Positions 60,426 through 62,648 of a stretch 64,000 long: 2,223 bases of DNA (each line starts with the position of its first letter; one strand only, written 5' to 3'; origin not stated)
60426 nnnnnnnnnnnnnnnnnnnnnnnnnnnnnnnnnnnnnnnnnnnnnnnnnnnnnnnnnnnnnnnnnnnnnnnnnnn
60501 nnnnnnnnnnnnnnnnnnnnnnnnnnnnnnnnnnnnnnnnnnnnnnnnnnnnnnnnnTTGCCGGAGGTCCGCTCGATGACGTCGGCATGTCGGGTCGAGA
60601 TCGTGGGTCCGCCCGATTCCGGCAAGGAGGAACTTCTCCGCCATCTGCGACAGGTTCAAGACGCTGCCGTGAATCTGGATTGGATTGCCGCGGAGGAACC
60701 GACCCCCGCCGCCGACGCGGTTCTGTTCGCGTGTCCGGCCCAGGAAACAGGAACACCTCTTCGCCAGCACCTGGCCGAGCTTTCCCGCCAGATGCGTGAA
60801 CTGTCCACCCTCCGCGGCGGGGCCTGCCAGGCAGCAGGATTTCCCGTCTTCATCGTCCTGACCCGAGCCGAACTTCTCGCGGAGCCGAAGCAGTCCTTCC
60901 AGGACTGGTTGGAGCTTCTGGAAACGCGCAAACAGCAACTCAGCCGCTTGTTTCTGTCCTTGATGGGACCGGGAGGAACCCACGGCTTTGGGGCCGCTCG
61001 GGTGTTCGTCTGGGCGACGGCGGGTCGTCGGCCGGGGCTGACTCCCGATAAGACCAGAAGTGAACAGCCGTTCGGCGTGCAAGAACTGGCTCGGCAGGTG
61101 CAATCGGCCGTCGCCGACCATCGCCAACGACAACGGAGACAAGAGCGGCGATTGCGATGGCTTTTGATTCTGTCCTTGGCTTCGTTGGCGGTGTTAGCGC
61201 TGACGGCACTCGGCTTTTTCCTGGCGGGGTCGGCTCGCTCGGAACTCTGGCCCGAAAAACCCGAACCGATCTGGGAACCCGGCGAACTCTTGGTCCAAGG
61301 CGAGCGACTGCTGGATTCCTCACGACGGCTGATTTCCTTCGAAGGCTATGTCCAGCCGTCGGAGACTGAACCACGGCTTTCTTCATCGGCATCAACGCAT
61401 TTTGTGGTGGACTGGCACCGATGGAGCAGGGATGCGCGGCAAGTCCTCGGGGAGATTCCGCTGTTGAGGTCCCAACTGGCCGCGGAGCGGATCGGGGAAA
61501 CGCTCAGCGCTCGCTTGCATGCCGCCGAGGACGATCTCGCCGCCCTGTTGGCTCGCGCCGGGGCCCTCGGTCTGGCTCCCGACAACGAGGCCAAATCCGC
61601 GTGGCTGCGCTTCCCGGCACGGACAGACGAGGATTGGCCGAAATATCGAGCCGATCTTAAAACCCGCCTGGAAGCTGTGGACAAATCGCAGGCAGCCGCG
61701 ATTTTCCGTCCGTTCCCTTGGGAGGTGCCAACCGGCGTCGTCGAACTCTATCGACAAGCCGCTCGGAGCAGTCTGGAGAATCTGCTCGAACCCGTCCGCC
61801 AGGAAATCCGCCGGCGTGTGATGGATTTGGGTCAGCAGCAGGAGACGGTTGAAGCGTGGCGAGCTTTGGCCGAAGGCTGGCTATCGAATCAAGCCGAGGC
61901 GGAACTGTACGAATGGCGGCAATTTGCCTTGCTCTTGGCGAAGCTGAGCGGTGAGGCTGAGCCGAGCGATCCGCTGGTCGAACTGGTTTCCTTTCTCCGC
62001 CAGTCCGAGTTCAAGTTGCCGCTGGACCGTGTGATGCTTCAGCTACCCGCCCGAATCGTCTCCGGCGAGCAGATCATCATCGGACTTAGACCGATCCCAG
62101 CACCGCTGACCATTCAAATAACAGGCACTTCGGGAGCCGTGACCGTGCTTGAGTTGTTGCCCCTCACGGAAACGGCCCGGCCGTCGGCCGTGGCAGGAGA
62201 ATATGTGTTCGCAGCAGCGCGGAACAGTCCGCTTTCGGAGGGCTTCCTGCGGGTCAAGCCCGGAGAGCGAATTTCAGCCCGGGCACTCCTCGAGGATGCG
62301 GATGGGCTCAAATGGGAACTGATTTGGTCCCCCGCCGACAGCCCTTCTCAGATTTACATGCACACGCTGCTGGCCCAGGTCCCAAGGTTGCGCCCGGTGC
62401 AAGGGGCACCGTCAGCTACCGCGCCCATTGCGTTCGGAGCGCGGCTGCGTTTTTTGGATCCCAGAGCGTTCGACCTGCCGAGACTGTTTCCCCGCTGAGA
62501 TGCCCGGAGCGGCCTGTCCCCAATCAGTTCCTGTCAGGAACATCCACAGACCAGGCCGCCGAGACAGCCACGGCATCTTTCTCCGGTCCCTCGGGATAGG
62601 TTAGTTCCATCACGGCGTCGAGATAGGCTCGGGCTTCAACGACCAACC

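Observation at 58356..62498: Divergent Tol-like cluster (ybgC-tolQ-tolR-tolA-like) with a membrane-anchored P-loop protein in the TolB/Pal position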

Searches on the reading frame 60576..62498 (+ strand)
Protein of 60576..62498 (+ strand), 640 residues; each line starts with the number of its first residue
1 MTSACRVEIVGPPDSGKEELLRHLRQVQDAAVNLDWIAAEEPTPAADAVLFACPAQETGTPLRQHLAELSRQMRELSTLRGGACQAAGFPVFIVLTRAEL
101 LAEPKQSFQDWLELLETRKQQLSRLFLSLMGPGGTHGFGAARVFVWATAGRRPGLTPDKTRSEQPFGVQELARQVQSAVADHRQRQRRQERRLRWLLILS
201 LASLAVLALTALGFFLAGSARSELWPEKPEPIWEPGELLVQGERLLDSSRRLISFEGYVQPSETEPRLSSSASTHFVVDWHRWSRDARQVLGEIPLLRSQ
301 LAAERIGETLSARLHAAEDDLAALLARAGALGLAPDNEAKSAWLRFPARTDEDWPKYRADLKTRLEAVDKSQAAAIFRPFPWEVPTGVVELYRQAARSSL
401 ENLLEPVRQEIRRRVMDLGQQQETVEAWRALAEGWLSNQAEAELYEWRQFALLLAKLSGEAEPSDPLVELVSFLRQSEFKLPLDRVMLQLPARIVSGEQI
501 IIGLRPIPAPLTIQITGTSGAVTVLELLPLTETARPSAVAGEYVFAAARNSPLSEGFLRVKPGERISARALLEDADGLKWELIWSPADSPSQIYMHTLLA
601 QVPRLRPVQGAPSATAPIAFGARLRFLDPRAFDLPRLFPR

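Call 3: search_protein_families(library=pfam, proteins=[window:60576-62498:+], max_evalue=1)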
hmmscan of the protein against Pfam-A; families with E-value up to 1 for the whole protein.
window:60576-62498:+ (640 aa): 2 families
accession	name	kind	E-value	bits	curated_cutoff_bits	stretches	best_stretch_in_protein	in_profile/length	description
PF07298.16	NnrU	-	0.08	13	24.7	1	179-229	18-67/188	NnrU protein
PF09278.17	MerR-DNA-bind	-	0.19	12.8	25.4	0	54-80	33-59/65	MerR, DNA binding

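Call 4: search_protein_families(library=ncbifam, proteins=[window:60576-62498:+], max_evalue=1)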
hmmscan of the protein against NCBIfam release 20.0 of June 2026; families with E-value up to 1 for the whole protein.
window:60576-62498:+ (640 aa): 0 families

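Call 5: search_protein_families(library=padloc, proteins=[window:60576-62498:+], max_evalue=1)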
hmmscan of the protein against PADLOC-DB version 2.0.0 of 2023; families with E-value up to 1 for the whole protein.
window:60576-62498:+ (640 aa): 1 family
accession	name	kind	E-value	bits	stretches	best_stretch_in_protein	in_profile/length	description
PDLC01515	Csx3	-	0.022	12.3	1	3-27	5-29/183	"CAS-I,CAS-III; associated"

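Call 6: search_solved_structures(query=window:60576-62498:+, max_evalue=10)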
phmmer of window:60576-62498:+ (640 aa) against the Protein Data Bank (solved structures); distinct sequences matched with E-value up to 10: 4.
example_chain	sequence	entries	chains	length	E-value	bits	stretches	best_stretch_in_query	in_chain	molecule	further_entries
6gct_A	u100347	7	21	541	0.57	11.9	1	178-245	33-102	Neutral amino acid transporter B(0)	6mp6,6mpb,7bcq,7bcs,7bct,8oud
6rvx_A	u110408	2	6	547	0.58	11.9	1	178-245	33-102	Neutral amino acid transporter B(0)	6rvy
8qro_A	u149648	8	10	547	0.59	11.9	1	178-245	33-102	Neutral amino acid transporter B(0)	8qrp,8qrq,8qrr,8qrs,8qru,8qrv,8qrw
2ra1_A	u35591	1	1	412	2.2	10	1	355-451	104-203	Surface layer protein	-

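Call 7: find_homologous_proteins(query=window:60576-62498:+)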
Query window:60576-62498:+ (640 aa): 4 proteins with E <= 0.001 among 8000 candidates.
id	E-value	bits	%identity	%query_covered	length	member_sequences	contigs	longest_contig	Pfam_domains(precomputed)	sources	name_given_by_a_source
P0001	0.0e+0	1401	100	100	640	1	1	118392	-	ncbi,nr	ncbi:MAG: hypothetical protein NZM31_10095 [Gemmatales bacterium]|nr:hypothetical protein [Gemmatale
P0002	4.0e-241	820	59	100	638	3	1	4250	-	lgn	-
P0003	9.1e-240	816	60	100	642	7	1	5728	-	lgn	-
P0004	9.8e-235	799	58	100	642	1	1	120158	-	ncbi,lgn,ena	-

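Call 9: find_encoding_contigs(protein=P0004, flank=10000, max_places=3)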
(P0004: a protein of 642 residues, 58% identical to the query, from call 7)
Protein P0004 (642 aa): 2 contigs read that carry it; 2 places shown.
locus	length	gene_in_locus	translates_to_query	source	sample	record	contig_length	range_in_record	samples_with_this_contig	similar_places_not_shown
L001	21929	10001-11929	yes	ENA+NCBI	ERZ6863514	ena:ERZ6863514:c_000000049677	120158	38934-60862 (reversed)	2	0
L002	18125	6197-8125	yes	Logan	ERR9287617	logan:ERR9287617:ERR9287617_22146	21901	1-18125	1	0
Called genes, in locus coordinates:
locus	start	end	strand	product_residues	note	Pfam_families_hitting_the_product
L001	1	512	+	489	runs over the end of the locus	PF08245:Mur_ligase_M, PF27239:FOL3_C, PF02875:Mur_ligase_C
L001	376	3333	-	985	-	PF00069:Pkinase, PF03109:ABC1 (faint), PF07714:PK_Tyr_Ser-Thr, PF13424:TPR_12 (faint), PF07719:TPR_2 (faint), PF13414:TPR_11 (faint), PF13176:TPR_7 (faint), PF13181:TPR_8 (faint), +2 more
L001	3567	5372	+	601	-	PF00009:GTP_EFTU, PF03144:GTP_EFTU_D2, PF00679:EFG_C, PF06421:LepA_C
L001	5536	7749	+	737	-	PF10502:Peptidase_S26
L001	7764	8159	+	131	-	PF13279:4HBT_2, PF03061:4HBT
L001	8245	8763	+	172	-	PF01618:MotA_ExbB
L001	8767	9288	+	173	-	-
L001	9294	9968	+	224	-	-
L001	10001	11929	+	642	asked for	-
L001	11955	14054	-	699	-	PF00089:Trypsin, PF13365:Trypsin_2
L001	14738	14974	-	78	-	-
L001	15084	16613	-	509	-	PF00370:FGGY_N, PF02782:FGGY_C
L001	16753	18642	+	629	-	PF01182:Glucosamine_iso, PF02585:PIG-L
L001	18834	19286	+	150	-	PF09969:DUF2203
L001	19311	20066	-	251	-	PF00297:Ribosomal_L3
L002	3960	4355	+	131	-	PF13279:4HBT_2, PF03061:4HBT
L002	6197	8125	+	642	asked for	-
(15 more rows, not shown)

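Call 19: predict_structure(alignment_id=A1)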
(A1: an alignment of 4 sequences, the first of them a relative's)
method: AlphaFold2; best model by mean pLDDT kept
length: 640 residues; sequences in the alignment: 4
mean_pLDDT: 54.5   pTM: 0.34
mean pLDDT of the five models: 54.5, 51.8, 47.8, 45.9, 45.8
residues with pLDDT >= 90: 0; 70-90: 160; 50-70: 181; < 50: 299
segments of 3 or more residues with pLDDT < 50: 82-86, 156-162, 218-232, 263-276, 330-488, 516-523, 525-527, 530-544, 546-564, 586-602, 609-640
pLDDT, mean of each block of 10 residues (from residue 1): 70 78 75 76 77 67 69 67 55 76 69 69 64 51 60 50 62 77 72 73 76 58 42 61 77 64 44 52 77 81 67 71 58 44 41 47 42 31 32 35 39 39 38 37 39 35 38 35 44 57 59 49 47 37 46 41 51 68 53 35 54 32 28 31
secondary structure, 60 per line:
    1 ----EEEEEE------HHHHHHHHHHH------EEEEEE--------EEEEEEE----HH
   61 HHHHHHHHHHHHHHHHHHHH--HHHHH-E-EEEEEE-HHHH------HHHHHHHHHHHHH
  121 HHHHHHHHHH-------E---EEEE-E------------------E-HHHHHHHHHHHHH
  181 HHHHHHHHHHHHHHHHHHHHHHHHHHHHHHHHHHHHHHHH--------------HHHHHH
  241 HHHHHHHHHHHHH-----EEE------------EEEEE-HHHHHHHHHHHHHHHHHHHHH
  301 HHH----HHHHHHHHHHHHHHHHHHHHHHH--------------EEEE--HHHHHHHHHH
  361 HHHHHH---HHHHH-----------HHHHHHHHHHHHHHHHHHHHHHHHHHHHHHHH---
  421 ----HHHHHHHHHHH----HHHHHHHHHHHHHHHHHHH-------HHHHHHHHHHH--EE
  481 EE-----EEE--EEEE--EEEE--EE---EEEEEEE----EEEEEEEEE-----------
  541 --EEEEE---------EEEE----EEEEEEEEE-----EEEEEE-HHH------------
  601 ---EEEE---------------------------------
elements in order (helices of 4 or more, strands of 3 or more residues): E5-10 H17-27 E34-39 E48-54 H59-80 H83-87 E91-96 H98-101 H108-130 E142-145 H168-220 H235-253 E259-261 E274-278 H280-303 H308-330 E345-348 H351-366 H370-374 H386-417 H425-435 H440-458 H466-476 E479-482 E488-490 E493-496 E499-502 E510-516 E521-529 E543-547 E557-560 E565-573 E579-584 E604-607
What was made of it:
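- Tried and rejected: The AF2 model built from 4 sequences was poor (pLDDT 54, call 19).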

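Call 22: search_protein_representatives(alignment_id=A1)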
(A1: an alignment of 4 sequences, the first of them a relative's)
Query: 4 sequences, 640 profile positions. Proteins with E-value up to 0.001 (for the whole library): 373; up to 1e-10: 264; up to 1e-30: 51. The best 150 are listed.
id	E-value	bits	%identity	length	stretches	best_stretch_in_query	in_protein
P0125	1.3e-243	826.6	-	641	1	2-640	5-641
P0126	9.4e-146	503.3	-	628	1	7-639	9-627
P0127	9.2e-132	457.1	-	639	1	5-640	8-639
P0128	1.4e-114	400.3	-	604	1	39-640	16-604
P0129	2.3e-103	363.3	-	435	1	197-640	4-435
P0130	3.4e-101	356.1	-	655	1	8-640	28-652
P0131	3.5e-87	309.8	-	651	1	5-640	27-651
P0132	6.8e-83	295.6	-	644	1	32-640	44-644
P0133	4.8e-82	292.8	-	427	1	202-640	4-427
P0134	5.8e-82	292.5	-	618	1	66-640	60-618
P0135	3.8e-73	263.4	-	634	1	10-640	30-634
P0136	1.1e-70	255.3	-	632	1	45-640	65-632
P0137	8.6e-65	235.8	-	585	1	6-630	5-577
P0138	1.2e-64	235.4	-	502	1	128-640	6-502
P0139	8.7e-62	225.9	-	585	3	8-298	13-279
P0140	9.0e-54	199.4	-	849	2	45-208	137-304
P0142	1.0e-44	169.4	-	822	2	41-225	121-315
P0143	1.1e-43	166.1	-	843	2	45-217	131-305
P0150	7.6e-37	143.5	-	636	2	5-214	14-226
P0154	2.8e-35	138.3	-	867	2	46-226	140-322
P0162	7.5e-33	130.3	-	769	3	44-217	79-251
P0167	7.7e-32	126.9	-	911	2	42-213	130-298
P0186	2.2e-29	118.8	-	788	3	45-209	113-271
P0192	3.4e-28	114.9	-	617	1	48-640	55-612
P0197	6.9e-28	113.9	-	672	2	46-495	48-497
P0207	3.7e-26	108.1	-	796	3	45-216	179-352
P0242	4.4e-23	98.0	-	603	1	46-215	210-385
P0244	7.6e-23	97.2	-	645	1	45-640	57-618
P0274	2.6e-20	88.8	-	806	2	45-215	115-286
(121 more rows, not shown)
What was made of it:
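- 60576..62498 (+): g5: bitopic protein (640 aa). Residues 1-150 form a cytoplasmic degenerate GTPase-like domain. A long helix spans about 168-223 and contains the TM segment. Residues about 237-475 form a periplasmic helical bundle, and about 479-630 a beta-sandwich. The family has 373 representatives at E<=1e-3 (call 22).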

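Call 23: search_protein_families(library=pfam, proteins=[P0140, P0142, P0143, P0154, P0167, P0162, P0130, P0150, P0207, P0242], max_evalue=0.1)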
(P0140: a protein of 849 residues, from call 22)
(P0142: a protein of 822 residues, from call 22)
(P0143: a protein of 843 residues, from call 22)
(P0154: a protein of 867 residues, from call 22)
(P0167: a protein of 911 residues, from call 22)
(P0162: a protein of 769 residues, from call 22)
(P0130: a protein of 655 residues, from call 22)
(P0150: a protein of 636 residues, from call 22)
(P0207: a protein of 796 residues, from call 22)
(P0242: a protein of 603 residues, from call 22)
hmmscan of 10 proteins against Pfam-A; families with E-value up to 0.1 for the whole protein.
P0140 (849 aa): 3 families
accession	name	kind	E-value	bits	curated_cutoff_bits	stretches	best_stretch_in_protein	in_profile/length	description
PF01926.29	MMR_HSR1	-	0.0054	17.3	21.9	1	21-161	1-99/113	50S ribosome-binding GTPase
PF19993.5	DO-GTPase2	-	0.035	14.2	27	0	126-212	108-174/226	Double-GTPase 2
PF13191.12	AAA_16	-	0.089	13.7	32.6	0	22-144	27-104/167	AAA ATPase domain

P0142 (822 aa): 6 families
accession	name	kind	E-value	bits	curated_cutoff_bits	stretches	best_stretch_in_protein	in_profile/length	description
PF19993.5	DO-GTPase2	-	9.7e-05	22.6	27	0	120-231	114-221/226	Double-GTPase 2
PF00005.33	ABC_tran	-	0.00035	21.6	25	1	18-47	13-42/137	ABC transporter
PF01926.29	MMR_HSR1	-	0.0014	19.2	21.9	1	19-147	2-97/113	50S ribosome-binding GTPase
PF13671.12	AAA_33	-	0.0063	17.3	27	1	21-44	4-27/143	AAA domain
PF02492.25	cobW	-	0.026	14.5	20.7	1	21-44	5-29/180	CobW/HypB/UreG, nucleotide-binding domain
PF08592.16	Anthrone_oxy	-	0.043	14.5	27.3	1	268-352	27-97/106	Anthrone oxygenase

P0143 (843 aa): 9 families
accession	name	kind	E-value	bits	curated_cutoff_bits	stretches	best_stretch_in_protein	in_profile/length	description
PF19993.5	DO-GTPase2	-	0.0014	18.7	27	1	22-214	5-197/226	Double-GTPase 2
PF13401.12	AAA_22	-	0.0016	19.2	27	1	20-87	8-65/130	AAA domain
PF13191.12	AAA_16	-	0.0075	17.2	32.6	1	15-57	22-68/167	AAA ATPase domain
PF00005.33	ABC_tran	-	0.009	17.1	25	1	13-48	7-42/137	ABC transporter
PF01926.29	MMR_HSR1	-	0.016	15.7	21.9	0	20-155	2-99/113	50S ribosome-binding GTPase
PF13604.12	AAA_30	-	0.043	14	27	0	20-46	21-47/191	AAA domain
PF02492.25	cobW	-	0.065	13.3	20.7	0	20-44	3-27/180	CobW/HypB/UreG, nucleotide-binding domain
PF03029.23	ATP_bind_1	-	0.081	13.1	27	0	23-44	2-23/240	Conserved hypothetical ATP binding protein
PF03193.22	RsgA_GTPase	-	0.088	13.1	30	0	20-44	109-133/174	RsgA GTPase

P0154 (867 aa): 2 families
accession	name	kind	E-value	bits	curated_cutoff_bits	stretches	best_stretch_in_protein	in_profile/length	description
PF19993.5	DO-GTPase2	-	0.00037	20.7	27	0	126-207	106-174/226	Double-GTPase 2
PF13521.12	AAA_28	-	0.055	14.1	27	0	27-48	1-22/164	AAA domain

P0167 (911 aa): 5 families
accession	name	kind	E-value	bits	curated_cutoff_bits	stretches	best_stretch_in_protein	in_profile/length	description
PF19993.5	DO-GTPase2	-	5.6e-07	29.9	27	2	129-232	115-198/226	Double-GTPase 2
PF13191.12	AAA_16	-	0.0041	18.1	32.6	1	14-186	21-141/167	AAA ATPase domain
PF13401.12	AAA_22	-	0.027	15.2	27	0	18-49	6-33/130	AAA domain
PF01926.29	MMR_HSR1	-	0.027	15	21.9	0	20-40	2-22/113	50S ribosome-binding GTPase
PF00005.33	ABC_tran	-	0.047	14.7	25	0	20-53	14-49/137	ABC transporter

P0162 (769 aa): 6 families
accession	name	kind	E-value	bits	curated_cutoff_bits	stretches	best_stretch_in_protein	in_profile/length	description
PF01926.29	MMR_HSR1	-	0.00024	21.6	21.9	1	20-41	1-22/113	50S ribosome-binding GTPase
PF13555.12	AAA_29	-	0.0048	17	27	1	18-39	23-43/61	P-loop containing region of AAA domain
PF19993.5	DO-GTPase2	-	0.0066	16.6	27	1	44-148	87-178/226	Double-GTPase 2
PF13191.12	AAA_16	-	0.02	15.8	32.6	1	13-135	19-143/167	AAA ATPase domain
PF00493.29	MCM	-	0.054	13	23.3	1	13-92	52-131/224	MCM P-loop domain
PF00005.33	ABC_tran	-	0.077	14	25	0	18-80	11-63/137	ABC transporter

P0130 (655 aa): 2 families
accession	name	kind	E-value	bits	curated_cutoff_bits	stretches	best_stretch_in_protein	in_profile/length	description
PF12670.12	DUF3792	-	0.0044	17.6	31.3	1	205-237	54-86/115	Protein of unknown function (DUF3792)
PF19993.5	DO-GTPase2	-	0.077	13.1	27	0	66-135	120-188/226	Double-GTPase 2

P0150 (636 aa): 8 families
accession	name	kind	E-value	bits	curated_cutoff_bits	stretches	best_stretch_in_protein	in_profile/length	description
PF13191.12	AAA_16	-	7.2e-06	27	32.6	1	11-141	23-156/167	AAA ATPase domain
PF01926.29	MMR_HSR1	-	0.0023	18.5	21.9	1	15-39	1-24/113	50S ribosome-binding GTPase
PF13401.12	AAA_22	-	0.0029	18.4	27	1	16-58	8-33/130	AAA domain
PF06414.18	Zeta_toxin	-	0.0053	16.6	22.3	1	10-35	13-38/199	Zeta toxin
PF03193.22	RsgA_GTPase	-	0.059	13.6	30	1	16-39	109-132/174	RsgA GTPase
PF00004.35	AAA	-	0.076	13.9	21.2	0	16-40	1-25/131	ATPase family associated with various cellular activities (AAA)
PF05729.18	NACHT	-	0.096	12.9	26.7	0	15-41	2-28/167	NACHT domain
PF20720.3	nSTAND3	-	0.1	12.8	27.2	0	16-53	20-57/155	Novel STAND NTPase 3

P0207 (796 aa): 16 families
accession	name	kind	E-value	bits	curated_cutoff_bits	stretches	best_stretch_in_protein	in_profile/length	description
PF01926.29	MMR_HSR1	-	0.00017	22.1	21.9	1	26-85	1-56/113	50S ribosome-binding GTPase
PF13521.12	AAA_28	-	0.0011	19.6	27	1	26-74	1-38/164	AAA domain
PF19993.5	DO-GTPase2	-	0.0014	18.8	27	0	28-52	4-28/226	Double-GTPase 2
PF13604.12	AAA_30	-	0.0031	17.7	27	1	28-55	22-49/191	AAA domain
PF00005.33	ABC_tran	-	0.0036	18.3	25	1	26-60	13-48/137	ABC transporter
PF13238.12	AAA_18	-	0.0079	17.1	29.4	0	27-48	1-22/128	AAA domain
PF13401.12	AAA_22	-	0.014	16.1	27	1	27-53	8-34/130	AAA domain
PF03193.22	RsgA_GTPase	-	0.02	15.2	30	1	25-57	107-139/174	RsgA GTPase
PF00004.35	AAA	-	0.026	15.4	21.2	1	27-59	1-33/131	ATPase family associated with various cellular activities (AAA)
PF03029.23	ATP_bind_1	-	0.034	14.4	27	0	30-51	2-23/240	Conserved hypothetical ATP binding protein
PF02492.25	cobW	-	0.054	13.5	20.7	0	27-46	3-22/180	CobW/HypB/UreG, nucleotide-binding domain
PF07728.20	AAA_5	-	0.056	13.9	22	0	27-64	2-40/139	AAA domain (dynein-related subfamily)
PF05729.18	NACHT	-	0.058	13.7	26.7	0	26-48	2-24/167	NACHT domain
PF02367.23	TsaE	-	0.061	13.7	26.6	0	25-51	23-48/128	Threonylcarbamoyl adenosine biosynthesis protein TsaE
PF00448.28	SRP54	-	0.068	13.2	22.7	0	26-52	3-29/196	SRP54-type protein, GTPase domain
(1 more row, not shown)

P0242 (603 aa): 11 families
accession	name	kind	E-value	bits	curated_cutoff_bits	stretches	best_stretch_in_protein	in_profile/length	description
PF19993.5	DO-GTPase2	-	1.1e-07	32.2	27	1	99-285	3-194/226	Double-GTPase 2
PF13717.11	Zn_ribbon_4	-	0.0001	22.6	30.3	1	5-34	3-35/36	zinc-ribbon domain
PF13719.11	Zn_ribbon_5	-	0.00012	22.2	29.3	1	5-34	3-35/37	zinc-ribbon domain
PF13173.12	AAA_14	-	0.0027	18.1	27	1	99-150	5-57/129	AAA domain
PF23548.1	Zn_ribbon_FGT1_2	-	0.0061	16.5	27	0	5-17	21-33/35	FORGETTER1 second zinc ribbon domain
PF21344.3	Zn_ribbon_LysW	-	0.019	15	27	1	6-33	2-30/46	Alpha-aminoadipate carrier protein LysW-like, globular domain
PF12773.13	DZR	-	0.033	14.8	27.3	1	5-33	13-33/45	Double zinc ribbon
PF01637.24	ATPase_2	-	0.064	13.5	33.2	0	99-145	23-67/225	ATPase domain predominantly from Archaea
PF04670.18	Gtr1_RagA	-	0.065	13.1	22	0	172-287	45-148/232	Gtr1/RagA G protein conserved region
PF00009.33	GTP_EFTU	-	0.082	12.9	26.5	0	98-130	5-37/188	Elongation factor Tu GTP binding domain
PF24042.1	DUF7351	-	0.087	13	31.2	0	6-41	3-38/177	Domain of unknown function (DUF7351)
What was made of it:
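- PF19993 DO-GTPase2 and MMR_HSR1 hits on long members (call 23). Long g5 homologues touch PF19993 DO-GTPase2 (29.9 and 32.2 bits against a cutoff of 27, call 23).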

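Call 38: predict_structure(alignment_id=A3)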
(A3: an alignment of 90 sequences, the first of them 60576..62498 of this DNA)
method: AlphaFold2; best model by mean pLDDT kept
length: 640 residues; sequences in the alignment: 90
mean_pLDDT: 92.0   pTM: 0.68
mean pLDDT of the five models: 92.0, 91.5, 91.4, 91.3, 91.1
residues with pLDDT >= 90: 546; 70-90: 47; 50-70: 29; < 50: 18
segments of 3 or more residues with pLDDT < 50: 221-233
pLDDT, mean of each block of 10 residues (from residue 1): 83 97 94 93 97 96 96 96 95 98 93 96 95 89 97 80 91 96 95 95 96 77 42 70 97 97 68 80 97 97 91 97 96 80 90 88 94 94 97 97 96 97 97 97 97 97 97 97 97 93 96 97 97 60 95 96 98 98 96 96 96 89 96 95
secondary structure, 60 per line:
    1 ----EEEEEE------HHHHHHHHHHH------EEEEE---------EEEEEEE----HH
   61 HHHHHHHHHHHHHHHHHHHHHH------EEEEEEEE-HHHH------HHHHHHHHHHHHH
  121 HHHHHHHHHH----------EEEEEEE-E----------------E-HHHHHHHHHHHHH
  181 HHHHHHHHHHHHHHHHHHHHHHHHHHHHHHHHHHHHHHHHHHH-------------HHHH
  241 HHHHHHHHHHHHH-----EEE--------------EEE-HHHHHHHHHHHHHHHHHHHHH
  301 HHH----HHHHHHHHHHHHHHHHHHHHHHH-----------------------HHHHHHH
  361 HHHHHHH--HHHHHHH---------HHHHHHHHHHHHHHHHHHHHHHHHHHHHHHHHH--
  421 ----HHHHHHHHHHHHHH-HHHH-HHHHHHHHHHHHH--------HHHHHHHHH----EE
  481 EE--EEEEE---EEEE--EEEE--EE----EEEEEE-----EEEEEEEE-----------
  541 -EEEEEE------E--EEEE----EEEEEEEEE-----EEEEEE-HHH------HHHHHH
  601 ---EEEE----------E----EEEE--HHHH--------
elements in order: E5-10 H17-27 E34-38 E48-54 H59-82 E89-96 H98-101 H108-130 E141-147 H168-223 H237-253 E259-261 E276-278 H280-303 H308-330 H354-367 H370-376 H386-418 H425-438 H440-443 H445-457 H466-474 E479-482 E485-489 E493-496 E499-502 E511-516 E522-529 E542-547 E557-560 E565-573 E579-584 H595-600 E604-607 E623-626 H629-632
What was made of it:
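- Confident model with an N-in, C-out layout (call 38).
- Tried and rejected: It was replaced by a model from a 90-sequence alignment (pLDDT 92, call 38).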
